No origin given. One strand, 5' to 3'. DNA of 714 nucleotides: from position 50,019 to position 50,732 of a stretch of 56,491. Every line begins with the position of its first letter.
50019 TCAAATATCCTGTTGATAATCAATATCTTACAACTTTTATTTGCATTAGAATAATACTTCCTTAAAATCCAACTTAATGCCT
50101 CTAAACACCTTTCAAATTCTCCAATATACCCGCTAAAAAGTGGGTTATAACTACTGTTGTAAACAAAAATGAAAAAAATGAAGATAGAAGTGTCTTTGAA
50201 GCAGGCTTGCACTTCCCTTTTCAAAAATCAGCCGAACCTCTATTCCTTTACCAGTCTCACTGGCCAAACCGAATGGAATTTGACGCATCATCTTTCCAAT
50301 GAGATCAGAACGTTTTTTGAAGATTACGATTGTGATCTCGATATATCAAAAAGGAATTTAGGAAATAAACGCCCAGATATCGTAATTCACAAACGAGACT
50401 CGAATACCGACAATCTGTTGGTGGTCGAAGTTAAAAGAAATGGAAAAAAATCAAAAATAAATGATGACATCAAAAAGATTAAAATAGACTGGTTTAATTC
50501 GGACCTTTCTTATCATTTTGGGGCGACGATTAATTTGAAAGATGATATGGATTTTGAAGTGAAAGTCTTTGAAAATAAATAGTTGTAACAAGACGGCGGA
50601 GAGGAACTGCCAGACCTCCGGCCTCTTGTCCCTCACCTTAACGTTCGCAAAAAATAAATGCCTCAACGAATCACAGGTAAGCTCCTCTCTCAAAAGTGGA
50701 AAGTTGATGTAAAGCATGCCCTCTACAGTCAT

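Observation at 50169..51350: First two cassettes encode stand-alone nucleases (PD-(D/E)xK and HNH with an unknown N-domain), candidate anti-phage cassettes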

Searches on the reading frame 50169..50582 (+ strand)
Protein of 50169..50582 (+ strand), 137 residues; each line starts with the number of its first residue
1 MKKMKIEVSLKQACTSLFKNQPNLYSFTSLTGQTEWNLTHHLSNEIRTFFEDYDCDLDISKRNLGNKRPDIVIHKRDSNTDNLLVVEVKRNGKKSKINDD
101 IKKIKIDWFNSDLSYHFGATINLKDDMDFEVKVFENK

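Call 5: search_protein_families(library=pfam, proteins=[window:50169-50582:+], max_evalue=0.1)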
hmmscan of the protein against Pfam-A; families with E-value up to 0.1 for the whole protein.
window:50169-50582:+ (137 aa): 3 families
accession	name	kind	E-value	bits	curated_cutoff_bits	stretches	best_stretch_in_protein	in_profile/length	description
PF06940.17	DUF1287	-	0.0017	18.6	25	1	5-93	45-133/163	Domain of unknown function (DUF1287)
PF20713.2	DUF6826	-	0.0039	17.8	26.6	1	62-102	32-74/91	Domain of unknown function (DUF6826)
PF08774.17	VRR_NUC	-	0.014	15.9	23.8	1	61-95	57-89/116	VRR-NUC domain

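Call 6: search_protein_families(library=padloc, proteins=[window:50169-50582:+], max_evalue=1)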
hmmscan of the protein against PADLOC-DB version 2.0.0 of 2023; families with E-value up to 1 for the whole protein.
window:50169-50582:+ (137 aa): 1 family
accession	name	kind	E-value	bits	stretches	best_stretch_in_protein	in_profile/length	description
PDLC03986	PD-Lambda-3_A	-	4.9e-05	21.3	1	68-123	93-145/159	-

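Call 9: search_protein_families(library=ncbifam, proteins=[window:50169-50582:+], max_evalue=1)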
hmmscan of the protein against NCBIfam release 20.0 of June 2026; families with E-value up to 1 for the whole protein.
window:50169-50582:+ (137 aa): 0 families

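Call 11: search_solved_structures(query=window:50169-50582:+, max_evalue=10, show_alignments=2)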
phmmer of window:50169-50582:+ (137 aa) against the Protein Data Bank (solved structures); distinct sequences matched with E-value up to 10: 0.

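Call 15: find_homologous_proteins(query=window:50169-50582:+, max_evalue=0.001)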
Query window:50169-50582:+ (137 aa): 23 proteins with E <= 0.001 among 29 candidates.
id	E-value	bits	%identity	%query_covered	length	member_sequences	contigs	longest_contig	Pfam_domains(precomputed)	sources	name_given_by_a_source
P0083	1.3e-83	296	100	98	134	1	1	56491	-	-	-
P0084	4.7e-45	171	61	100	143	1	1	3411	-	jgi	jgi:hypothetical protein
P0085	5.0e-42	161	58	99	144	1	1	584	-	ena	-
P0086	2.9e-41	159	55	99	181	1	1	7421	-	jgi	jgi:hypothetical protein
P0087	1.9e-40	156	54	97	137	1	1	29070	-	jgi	jgi:hypothetical protein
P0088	1.1e-37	147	50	99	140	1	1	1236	-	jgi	jgi:hypothetical protein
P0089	2.3e-37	146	54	99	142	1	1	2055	-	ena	-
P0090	3.4e-37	145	52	99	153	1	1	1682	-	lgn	-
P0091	1.2e-36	144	62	83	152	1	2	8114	-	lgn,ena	-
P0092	1.3e-36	144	48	100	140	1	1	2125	-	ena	-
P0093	2.7e-35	139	52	93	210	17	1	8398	-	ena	-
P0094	1.1e-34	137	54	93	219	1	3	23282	-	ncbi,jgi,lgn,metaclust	metaclust:\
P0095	2.4e-33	133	52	96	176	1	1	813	-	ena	-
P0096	2.6e-33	133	54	91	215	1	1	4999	-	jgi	-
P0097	6.3e-33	132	54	93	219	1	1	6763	-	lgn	-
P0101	3.7e-30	123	52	93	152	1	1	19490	-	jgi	jgi:hypothetical protein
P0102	1.2e-29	121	46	96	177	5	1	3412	-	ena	-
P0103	1.8e-25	107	58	72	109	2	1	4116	-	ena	-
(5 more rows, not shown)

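Call 26: predict_structure(alignment_id=A3)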
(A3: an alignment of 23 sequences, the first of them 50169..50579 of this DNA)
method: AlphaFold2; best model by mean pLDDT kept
length: 137 residues; sequences in the alignment: 23
mean_pLDDT: 87.1   pTM: 0.84
mean pLDDT of the five models: 87.1, 86.6, 86.3, 85.7, 85.0
residues with pLDDT >= 90: 73; 70-90: 51; 50-70: 13; < 50: 0
segments of 3 or more residues with pLDDT < 50: none
pLDDT, mean of each block of 10 residues (from residue 1): 94 95 74 75 93 87 69 85 91 92 90 91 91 94
secondary structure, 60 per line:
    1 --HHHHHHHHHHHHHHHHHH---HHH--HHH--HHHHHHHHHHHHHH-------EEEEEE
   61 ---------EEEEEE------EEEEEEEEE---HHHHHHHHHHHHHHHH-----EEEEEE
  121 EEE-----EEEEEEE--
elements in order: H3-20 H34-47 E55-60 E70-75 E82-90 H94-109 E115-123 E129-135

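Call 29: fold_search(model_id=the predicted structure, library=pdb)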
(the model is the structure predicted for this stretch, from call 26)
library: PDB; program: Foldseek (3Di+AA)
matches with E <= 10: 653; with E <= 0.001: 0
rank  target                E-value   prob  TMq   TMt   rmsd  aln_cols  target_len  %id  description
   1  9jt2_B                1.3e-02  0.69  0.34  0.16   6.7       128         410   15  substrate-bound NbaSPARDA complexes (released 2025-04-02)
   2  9jsz_J                1.4e-02  0.66  0.34  0.16   6.2       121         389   13  active NbaSPARDA complexes (released 2025-04-02)
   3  1sx5_B                3.1e-02  0.66  0.37  0.25   7.7       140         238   13  K38A EcoRV bound to cleaved DNA and Mn2+: P1 crystal form (released 2004-04-06)
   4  3ijm_A                3.8e-02  0.92  0.46  0.43   5.5       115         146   13  The structure of a restriction endonuclease-like fold superfamily protein from Spirosoma linguale. (released 2009-09-22)
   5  7esz_C                5.2e-02  0.51  0.38  0.12   8.6       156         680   10  Crystal structure of the complex formed by Wolbachia cytoplasmic incompatibility factors CinA and CinB with Mn2+ from  (released 2021-11-10)
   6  9vx6_P                5.2e-02  0.44  0.35  0.17   5.8       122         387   12  Helical structure of gRNA-tDNA SPARDA complex (released 2026-01-14)
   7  4ic1_B                5.5e-02  0.69  0.45  0.33  12.4       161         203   12  Crystal structure of SSO0001 (released 2013-01-16)
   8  9iac_B                5.5e-02  0.23  0.27  0.17  14.6       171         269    9  Structure of the Argonaute-associated Cas4 family protein 1 (ACE1) from Microcystis aeruginosa (MaACE1) (released 2025-04-23)
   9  5bye_A                6.3e-02  0.14  0.17  0.09  14.1       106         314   13  Crystal structure of human ribokinase in P212121 spacegroup (released 2016-06-15)
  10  1az0_A                7.1e-02  0.60  0.40  0.26   7.0       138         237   13  ECORV ENDONUCLEASE/DNA COMPLEX (released 1998-06-19)
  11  3iey_B                7.1e-02  0.51  0.35  0.33   9.2       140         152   10  Crystal Structure of the functional Nanoarchaeum equitans tRNA splicing endonuclease (released 2009-09-01)
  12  4ic1_D                7.6e-02  0.35  0.39  0.28  13.4       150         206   13  Crystal structure of SSO0001 (released 2013-01-16)
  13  5c41_A                7.6e-02  0.13  0.18  0.09  14.0       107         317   13  Crystal structure of human ribokinase in complex with AMPPCP in P21 spacegroup and with 4 protomers (released 2016-06-15)
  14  1bss_A                8.1e-02  0.54  0.39  0.26   7.2       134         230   13  ECORV-T93A/DNA/CA2+ (released 1998-09-02)
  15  4ic1_A                9.2e-02  0.63  0.45  0.33  11.1       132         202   14  Crystal structure of SSO0001 (released 2013-01-16)
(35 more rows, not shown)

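Call 39: find_encoding_contigs(protein=P0087, flank=6000, max_places=2)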
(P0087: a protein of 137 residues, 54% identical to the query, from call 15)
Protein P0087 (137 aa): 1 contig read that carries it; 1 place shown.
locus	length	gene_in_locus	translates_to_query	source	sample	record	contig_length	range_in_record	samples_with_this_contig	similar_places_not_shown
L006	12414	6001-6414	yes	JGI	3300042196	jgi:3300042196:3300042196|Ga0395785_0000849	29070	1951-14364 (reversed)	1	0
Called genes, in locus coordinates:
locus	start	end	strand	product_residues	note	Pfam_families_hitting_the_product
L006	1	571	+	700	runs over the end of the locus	PF01555:N6_N4_Mtase (weak)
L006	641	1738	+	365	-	PF13289:SIR2_2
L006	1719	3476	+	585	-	PF01935:DUF87, PF10412:TrwB_AAD_bind (faint)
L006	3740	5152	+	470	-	-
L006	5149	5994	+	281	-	PF02086:MethyltransfD12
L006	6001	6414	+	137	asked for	-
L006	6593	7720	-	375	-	PF07995:GSDH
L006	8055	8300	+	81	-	-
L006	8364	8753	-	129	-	-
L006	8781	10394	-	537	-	PF00672:HAMP, PF00990:GGDEF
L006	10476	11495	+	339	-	PF00535:Glycos_transf_2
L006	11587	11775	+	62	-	PF00462:Glutaredoxin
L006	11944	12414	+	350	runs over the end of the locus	PF08735:DUF1786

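Call 40: find_encoding_contigs(protein=P0094, flank=6000, max_places=3)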
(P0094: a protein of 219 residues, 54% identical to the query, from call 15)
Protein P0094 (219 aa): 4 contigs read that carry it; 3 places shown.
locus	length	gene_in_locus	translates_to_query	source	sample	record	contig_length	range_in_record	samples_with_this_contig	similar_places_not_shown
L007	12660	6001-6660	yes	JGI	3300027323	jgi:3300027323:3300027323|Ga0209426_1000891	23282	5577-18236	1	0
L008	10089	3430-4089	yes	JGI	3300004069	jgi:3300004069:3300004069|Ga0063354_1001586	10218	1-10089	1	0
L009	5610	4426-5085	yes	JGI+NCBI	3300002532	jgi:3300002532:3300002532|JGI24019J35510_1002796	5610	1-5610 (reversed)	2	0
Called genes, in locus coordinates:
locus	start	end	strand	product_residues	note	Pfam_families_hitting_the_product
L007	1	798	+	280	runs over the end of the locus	-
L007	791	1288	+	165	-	-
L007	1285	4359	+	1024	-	PF04313:HSDR_N, PF00270:DEAD (weak), PF04851:ResIII, PF18766:SWI2_SNF2, PF22679:T1R_D3-like, PF11867:T1RH-like_C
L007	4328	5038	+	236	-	PF00912:Transgly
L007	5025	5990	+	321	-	PF01471:PG_binding_1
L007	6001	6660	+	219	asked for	-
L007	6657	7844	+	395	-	PF12358:DUF3644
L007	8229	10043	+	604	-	-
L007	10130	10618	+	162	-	-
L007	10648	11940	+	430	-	PF00753:Lactamase_B, PF23023:Anti-Pycsar_Apyc1 (weak)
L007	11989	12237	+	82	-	-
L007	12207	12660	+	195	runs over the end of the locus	-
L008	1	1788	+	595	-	?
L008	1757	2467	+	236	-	PF00912:Transgly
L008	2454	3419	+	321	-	PF01471:PG_binding_1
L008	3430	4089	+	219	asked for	-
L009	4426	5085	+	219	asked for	-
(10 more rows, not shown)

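Call 41: find_encoding_contigs(protein=P0101, flank=6000, max_places=2)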
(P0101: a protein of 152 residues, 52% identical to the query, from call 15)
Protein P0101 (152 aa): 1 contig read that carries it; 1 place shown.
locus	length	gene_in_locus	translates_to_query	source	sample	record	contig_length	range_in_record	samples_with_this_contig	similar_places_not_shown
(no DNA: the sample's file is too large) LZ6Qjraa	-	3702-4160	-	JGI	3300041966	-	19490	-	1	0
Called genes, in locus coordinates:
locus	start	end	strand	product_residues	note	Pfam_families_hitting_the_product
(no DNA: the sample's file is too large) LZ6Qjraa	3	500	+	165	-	?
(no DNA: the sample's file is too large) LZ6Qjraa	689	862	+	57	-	-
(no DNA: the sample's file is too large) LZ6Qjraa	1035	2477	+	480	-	PF06739:SBBP (faint), PF08450:SGL (faint), PF07676:PD40 (faint)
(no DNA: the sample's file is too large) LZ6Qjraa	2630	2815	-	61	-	PF13683:rve_3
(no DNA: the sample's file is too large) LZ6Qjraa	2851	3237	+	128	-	-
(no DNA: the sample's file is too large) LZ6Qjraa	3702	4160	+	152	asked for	-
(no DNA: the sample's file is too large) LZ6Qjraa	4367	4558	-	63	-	-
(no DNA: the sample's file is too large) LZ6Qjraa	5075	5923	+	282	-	PF01636:APH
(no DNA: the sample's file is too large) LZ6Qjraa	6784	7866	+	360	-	PF00041:fn3, PF16656:Pur_ac_phosph_N (faint), PF25523:Ig_RIMBP2 (faint), PF25832:Fn3_SaeA_2nd (faint), PF25833:Fn3_SaeA_3rd (faint), PF26586:Fn3_R-PTP-O (faint), PF10179:NDNF (faint), PF00041:fn3, +2 more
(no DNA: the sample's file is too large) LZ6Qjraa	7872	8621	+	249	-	-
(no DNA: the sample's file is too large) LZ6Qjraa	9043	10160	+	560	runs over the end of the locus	-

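Call 42: find_encoding_contigs(protein=P0084, flank=6000, max_places=2)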
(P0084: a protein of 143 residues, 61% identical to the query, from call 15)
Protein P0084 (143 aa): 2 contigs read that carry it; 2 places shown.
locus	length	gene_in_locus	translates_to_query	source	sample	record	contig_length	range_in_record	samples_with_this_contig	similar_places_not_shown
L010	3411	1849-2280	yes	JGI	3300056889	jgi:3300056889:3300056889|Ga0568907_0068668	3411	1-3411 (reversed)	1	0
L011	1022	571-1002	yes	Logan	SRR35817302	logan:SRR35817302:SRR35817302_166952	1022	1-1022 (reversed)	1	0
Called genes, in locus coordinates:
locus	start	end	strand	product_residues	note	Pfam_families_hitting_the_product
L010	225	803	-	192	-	PF13338:AbiEi_4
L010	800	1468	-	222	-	PF08843:AbiEii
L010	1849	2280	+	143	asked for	-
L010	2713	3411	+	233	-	?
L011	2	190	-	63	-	?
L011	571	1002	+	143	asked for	-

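Call 43: find_encoding_contigs(protein=P0086, flank=6000, max_places=2)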
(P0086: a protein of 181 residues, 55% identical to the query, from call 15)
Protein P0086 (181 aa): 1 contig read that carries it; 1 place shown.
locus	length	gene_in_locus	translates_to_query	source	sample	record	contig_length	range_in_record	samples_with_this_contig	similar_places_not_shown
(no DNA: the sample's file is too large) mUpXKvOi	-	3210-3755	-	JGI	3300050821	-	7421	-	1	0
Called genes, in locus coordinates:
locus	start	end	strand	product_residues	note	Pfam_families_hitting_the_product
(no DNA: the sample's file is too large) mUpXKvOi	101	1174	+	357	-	PF00145:DNA_methylase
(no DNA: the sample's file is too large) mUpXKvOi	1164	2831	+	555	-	PF13589:HATPase_c_3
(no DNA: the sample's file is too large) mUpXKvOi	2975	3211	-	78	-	-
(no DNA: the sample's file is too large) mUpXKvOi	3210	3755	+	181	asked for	-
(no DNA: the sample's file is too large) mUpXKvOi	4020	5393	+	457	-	PF00067:p450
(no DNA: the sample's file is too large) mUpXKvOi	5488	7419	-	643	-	?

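Call 44: find_encoding_contigs(protein=P0091, flank=6000, max_places=2)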
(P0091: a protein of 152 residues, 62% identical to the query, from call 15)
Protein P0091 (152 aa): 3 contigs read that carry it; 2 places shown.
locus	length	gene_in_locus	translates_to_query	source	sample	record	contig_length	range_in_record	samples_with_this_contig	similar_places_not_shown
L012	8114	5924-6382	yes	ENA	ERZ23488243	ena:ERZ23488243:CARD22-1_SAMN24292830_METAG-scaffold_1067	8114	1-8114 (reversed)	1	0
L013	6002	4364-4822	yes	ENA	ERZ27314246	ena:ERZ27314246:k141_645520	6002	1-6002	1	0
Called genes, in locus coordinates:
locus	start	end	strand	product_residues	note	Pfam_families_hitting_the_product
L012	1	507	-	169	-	?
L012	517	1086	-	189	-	PF01807:Zn_ribbon_DnaG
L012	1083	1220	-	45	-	-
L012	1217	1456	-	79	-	PF18903:DUF5659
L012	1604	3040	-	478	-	-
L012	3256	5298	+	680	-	PF00089:Trypsin, PF13365:Trypsin_2, PF00023:Ank (faint), PF12796:Ank_2, PF13637:Ank_4 (weak), PF13857:Ank_5 (weak), PF12796:Ank_2 (weak), PF00395:SLH, +1 more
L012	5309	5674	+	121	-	-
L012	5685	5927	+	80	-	-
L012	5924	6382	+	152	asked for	-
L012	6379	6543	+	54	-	-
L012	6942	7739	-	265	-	-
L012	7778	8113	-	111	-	?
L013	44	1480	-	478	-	-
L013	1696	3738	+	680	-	PF00089:Trypsin, PF13365:Trypsin_2, PF00023:Ank (faint), PF12796:Ank_2, PF13637:Ank_4 (weak), PF13857:Ank_5 (weak), PF12796:Ank_2 (weak), PF00395:SLH, +1 more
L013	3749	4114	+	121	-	-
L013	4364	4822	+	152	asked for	-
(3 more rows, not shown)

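Call 45: search_protein_families(library=padloc, alignment_id=A3, max_evalue=0.01)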
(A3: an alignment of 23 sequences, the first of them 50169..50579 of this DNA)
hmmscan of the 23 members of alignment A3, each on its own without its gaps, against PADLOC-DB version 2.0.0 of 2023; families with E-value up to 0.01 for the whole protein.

A. member 1, window:50169-50579:+ (137 aa): 1 family
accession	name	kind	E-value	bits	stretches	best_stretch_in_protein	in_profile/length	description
PDLC03986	PD-Lambda-3_A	-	4.9e-05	21.3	1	68-123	93-145/159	-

B. families by the number of members that match (of 23 scanned): 8 families
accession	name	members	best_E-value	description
PDLC03986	PD-Lambda-3_A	21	1.4e-09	-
PDLC03612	REase_MTase_IIG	6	2e-09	Type IIG restriction enzyme-methyltransferase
PDLC03596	REase_MTase_IIG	6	2.3e-06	Type IIG restriction enzyme-methyltransferase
PDLC03609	REase_MTase_IIG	2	7.5e-05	Type IIG restriction enzyme-methyltransferase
PDLC02785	SspE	1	0.00029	SspE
PDLC03375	MTase_II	1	0.0032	Type II methyltransferase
PDLC03308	MTase_II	1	0.0086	Type II methyltransferase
PDLC04134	mad2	1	0.0092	mads_2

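Call 72: find_encoding_contigs(protein=P0093, flank=6000, max_places=2)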
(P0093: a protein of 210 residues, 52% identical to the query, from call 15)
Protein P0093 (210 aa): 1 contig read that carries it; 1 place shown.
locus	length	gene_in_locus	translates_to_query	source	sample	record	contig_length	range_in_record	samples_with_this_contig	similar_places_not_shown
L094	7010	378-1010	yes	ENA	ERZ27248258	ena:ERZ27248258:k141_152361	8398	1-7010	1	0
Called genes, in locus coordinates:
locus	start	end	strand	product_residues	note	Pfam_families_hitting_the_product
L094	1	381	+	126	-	?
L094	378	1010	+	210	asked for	-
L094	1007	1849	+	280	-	PF08878:HamA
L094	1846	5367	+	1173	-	PF00270:DEAD, PF04851:ResIII, PF00271:Helicase_C (weak)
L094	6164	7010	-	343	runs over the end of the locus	PF16263:DUF4917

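Call 73: find_encoding_contigs(protein=P0102, flank=6000, max_places=2)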
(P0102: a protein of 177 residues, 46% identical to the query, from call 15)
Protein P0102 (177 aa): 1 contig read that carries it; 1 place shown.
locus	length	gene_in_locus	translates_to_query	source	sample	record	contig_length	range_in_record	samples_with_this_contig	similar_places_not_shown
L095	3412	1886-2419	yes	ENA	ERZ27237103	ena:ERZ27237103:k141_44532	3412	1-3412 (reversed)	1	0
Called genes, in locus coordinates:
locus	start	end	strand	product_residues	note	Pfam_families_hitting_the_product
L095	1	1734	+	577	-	?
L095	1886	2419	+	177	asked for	-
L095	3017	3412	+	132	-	?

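Call 75: search_protein_families(library=phrogs, proteins=[window:50169-50582:+], max_evalue=0.01)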
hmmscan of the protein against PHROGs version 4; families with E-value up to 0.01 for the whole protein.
window:50169-50582:+ (137 aa): 0 families
